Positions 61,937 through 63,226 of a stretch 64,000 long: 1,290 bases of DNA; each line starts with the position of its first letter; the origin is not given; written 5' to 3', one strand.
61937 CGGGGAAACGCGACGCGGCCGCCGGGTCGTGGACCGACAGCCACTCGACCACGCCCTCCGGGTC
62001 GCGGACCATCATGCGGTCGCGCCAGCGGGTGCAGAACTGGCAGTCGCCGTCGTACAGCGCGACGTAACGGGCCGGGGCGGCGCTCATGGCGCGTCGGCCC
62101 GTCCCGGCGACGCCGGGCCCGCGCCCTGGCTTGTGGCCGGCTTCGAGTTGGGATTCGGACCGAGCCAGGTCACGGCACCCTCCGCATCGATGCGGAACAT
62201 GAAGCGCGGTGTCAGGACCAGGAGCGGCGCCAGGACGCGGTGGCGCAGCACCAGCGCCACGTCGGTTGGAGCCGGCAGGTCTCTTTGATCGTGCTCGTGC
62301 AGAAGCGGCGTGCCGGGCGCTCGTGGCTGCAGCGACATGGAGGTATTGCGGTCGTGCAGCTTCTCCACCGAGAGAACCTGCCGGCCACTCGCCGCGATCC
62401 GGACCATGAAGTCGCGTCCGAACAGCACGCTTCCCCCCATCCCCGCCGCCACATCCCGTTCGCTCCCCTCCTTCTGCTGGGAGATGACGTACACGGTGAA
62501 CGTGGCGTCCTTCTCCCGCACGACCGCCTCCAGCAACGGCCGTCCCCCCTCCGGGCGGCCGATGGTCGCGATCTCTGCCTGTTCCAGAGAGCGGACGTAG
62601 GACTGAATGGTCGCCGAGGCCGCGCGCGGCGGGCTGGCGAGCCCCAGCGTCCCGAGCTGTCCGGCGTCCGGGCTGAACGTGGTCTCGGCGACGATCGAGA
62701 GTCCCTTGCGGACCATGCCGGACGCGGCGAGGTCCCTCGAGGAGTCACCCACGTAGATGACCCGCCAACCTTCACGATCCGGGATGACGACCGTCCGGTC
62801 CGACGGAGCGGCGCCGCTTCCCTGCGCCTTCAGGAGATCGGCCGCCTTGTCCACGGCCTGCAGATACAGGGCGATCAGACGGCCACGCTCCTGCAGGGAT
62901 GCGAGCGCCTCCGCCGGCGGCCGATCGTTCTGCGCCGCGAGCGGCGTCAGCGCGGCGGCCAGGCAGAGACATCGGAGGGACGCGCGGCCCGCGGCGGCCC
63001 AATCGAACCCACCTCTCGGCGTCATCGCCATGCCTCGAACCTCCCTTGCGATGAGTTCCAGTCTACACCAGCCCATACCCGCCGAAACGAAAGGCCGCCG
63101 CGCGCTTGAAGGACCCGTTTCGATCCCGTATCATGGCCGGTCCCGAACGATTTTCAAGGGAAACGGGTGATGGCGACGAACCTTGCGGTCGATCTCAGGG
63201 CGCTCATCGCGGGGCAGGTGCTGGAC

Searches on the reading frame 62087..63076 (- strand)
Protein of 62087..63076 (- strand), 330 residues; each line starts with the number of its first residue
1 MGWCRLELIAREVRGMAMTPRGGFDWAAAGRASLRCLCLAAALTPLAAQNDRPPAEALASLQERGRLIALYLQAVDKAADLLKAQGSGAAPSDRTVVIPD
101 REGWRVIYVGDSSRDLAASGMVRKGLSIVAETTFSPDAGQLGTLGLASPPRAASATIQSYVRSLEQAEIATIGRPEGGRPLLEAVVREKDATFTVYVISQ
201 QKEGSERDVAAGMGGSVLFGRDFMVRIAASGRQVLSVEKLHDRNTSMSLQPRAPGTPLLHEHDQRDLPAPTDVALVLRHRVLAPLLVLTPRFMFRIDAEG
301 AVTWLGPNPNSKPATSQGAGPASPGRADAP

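Call 42: find_encoding_contigs(protein=window:62087-63076:-, flank=10000, max_places=5)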
Protein window:62087-63076:- (330 aa): no gene with exactly this product is on record in the collection.
